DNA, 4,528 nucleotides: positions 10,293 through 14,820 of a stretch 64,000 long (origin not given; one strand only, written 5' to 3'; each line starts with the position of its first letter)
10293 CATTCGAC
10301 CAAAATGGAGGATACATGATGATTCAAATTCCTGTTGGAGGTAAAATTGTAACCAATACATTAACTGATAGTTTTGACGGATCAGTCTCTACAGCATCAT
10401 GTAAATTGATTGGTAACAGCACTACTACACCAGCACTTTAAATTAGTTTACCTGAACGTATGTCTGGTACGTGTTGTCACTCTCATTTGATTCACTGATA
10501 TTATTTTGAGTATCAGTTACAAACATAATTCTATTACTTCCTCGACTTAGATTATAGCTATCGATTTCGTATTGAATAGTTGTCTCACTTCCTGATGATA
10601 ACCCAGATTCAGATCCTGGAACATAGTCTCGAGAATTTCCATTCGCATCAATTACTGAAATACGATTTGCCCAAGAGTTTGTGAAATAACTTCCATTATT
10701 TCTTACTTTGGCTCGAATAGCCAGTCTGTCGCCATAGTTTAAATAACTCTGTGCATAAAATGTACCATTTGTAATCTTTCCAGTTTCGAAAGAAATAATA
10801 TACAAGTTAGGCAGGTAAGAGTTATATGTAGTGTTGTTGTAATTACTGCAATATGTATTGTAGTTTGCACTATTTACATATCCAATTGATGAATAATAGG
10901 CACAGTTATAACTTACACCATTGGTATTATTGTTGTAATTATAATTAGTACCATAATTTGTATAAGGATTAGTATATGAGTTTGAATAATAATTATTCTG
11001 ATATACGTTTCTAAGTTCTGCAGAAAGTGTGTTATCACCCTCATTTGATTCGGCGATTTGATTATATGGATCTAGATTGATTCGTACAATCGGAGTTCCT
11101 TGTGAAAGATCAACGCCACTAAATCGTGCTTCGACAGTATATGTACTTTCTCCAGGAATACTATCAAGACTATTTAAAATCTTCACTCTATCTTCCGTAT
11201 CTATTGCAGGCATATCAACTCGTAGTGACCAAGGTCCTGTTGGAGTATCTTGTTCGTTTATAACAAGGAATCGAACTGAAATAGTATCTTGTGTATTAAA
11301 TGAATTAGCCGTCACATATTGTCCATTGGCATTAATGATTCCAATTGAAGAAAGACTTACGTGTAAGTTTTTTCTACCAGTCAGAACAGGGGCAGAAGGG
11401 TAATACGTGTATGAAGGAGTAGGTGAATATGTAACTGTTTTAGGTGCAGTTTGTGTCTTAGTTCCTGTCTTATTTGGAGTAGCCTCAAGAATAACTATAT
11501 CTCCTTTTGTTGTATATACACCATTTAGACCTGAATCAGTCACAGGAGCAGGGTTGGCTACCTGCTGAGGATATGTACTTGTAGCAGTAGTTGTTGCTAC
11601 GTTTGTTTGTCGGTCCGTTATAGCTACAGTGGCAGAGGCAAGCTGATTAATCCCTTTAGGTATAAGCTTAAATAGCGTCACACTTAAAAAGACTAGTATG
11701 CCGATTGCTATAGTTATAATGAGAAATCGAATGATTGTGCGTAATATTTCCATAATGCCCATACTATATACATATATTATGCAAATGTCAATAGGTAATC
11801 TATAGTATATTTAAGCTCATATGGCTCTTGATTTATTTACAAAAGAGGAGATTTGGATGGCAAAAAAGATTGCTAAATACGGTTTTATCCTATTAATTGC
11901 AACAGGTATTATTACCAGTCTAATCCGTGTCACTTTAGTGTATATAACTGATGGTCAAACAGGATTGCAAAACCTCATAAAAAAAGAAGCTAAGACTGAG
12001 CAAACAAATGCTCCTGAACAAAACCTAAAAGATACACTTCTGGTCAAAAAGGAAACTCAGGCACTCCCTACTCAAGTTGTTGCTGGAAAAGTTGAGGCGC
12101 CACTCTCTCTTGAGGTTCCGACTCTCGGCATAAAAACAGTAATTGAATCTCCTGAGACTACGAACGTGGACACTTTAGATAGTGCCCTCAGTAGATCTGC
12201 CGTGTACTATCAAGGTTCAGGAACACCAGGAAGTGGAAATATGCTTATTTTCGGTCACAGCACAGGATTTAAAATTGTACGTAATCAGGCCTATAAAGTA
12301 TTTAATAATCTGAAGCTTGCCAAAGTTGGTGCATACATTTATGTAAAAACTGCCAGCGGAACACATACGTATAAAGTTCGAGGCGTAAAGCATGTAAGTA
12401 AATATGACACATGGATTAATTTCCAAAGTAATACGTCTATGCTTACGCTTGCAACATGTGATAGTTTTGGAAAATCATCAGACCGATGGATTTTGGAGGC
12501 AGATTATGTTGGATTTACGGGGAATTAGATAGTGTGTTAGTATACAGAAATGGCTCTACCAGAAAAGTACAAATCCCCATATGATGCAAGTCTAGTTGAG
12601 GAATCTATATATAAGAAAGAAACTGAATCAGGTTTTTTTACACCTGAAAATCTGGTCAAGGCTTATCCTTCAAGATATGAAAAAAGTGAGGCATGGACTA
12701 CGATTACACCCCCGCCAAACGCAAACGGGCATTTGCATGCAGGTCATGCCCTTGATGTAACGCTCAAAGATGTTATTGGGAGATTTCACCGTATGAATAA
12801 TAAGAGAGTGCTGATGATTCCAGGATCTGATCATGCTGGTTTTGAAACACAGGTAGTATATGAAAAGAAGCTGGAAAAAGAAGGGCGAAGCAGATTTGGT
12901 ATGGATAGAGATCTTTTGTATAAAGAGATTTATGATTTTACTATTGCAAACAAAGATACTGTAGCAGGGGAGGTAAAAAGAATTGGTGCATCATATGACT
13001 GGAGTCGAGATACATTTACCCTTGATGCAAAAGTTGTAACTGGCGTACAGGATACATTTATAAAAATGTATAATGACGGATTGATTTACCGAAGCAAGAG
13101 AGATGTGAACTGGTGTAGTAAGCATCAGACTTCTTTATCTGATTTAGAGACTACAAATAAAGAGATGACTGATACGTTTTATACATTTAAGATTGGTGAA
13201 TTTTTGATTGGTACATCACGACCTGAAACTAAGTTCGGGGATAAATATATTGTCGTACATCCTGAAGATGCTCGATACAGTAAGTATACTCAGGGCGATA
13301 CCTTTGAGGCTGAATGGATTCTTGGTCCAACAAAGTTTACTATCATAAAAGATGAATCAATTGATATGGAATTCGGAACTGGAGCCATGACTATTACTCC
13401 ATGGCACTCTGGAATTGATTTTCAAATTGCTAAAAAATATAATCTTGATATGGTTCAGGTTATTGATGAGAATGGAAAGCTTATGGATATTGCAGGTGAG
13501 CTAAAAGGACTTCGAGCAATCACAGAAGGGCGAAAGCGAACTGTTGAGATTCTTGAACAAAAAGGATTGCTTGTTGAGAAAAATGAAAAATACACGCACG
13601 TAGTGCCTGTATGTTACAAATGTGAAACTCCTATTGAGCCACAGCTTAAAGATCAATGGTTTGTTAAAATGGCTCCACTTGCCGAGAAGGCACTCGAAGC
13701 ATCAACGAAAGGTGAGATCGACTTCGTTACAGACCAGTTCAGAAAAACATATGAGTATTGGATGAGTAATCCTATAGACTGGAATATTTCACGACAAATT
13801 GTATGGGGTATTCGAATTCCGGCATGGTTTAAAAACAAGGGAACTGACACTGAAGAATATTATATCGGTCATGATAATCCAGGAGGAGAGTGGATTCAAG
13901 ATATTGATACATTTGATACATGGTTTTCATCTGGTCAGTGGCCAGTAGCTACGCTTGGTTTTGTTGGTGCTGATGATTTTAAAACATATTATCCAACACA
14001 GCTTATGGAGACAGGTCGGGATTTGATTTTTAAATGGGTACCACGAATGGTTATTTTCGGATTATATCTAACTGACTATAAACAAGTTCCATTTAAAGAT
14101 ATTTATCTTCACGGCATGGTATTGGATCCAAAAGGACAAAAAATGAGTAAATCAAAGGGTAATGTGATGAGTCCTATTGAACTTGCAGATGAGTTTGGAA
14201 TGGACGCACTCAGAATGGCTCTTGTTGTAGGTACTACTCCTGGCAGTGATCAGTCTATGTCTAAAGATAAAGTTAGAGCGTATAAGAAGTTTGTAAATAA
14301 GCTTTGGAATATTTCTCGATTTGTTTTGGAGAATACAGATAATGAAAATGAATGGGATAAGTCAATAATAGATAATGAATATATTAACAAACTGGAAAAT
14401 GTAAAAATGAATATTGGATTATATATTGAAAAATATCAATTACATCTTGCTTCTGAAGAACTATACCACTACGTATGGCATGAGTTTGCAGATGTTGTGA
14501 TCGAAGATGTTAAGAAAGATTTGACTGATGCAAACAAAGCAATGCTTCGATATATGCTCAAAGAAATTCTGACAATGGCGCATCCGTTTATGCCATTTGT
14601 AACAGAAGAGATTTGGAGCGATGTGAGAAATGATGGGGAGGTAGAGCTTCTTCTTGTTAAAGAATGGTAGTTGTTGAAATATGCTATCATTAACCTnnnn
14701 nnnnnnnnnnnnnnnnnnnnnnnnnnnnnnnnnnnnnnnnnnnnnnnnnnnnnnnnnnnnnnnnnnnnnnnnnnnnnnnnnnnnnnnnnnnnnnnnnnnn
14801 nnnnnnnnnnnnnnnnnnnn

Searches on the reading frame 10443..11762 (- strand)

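Call 7: search_protein_families(library=pfam, proteins=[window:10443-11762:-], max_evalue=0.001)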
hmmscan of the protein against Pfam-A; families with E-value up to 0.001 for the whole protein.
window:10443-11762:- (439 aa): 1 family
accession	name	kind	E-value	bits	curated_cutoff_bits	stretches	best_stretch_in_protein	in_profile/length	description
PF07705.17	CARDB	-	3.3e-12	46.9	22.7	1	338-433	12-100/101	CARDB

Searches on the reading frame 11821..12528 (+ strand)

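Call 7: search_protein_families(library=pfam, proteins=[window:11821-12528:+], max_evalue=0.001)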
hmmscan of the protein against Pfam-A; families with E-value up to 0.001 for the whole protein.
window:11821-12528:+ (235 aa): 1 family
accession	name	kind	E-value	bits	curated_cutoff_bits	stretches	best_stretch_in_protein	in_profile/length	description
PF04203.18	Sortase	-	5.3e-20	71.9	26.6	1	97-228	1-123/125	Sortase domain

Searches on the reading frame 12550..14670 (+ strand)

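Call 7: search_protein_families(library=pfam, proteins=[window:12550-14670:+], max_evalue=0.001)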
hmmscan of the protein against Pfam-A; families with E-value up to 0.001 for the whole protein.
window:12550-14670:+ (706 aa): 4 families
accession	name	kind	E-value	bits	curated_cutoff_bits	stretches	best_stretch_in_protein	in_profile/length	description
PF00133.28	tRNA-synt_1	-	1.2e-107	360.7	22.7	2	41-432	17-252/414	tRNA synthetases class I (I, L, M and V)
PF09334.17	tRNA-synt_1g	-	2.8e-20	72.9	20.1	2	352-587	166-385/391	tRNA synthetases class I (M)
PF08264.19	Anticodon_1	-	8.9e-20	71.5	25.1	1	608-695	1-96/148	Anticodon-binding domain of tRNA ligase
PF13603.12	tRNA-synt_1_2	-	5.6e-06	26.4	25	1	272-312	107-147/185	Leucyl-tRNA synthetase, editing domain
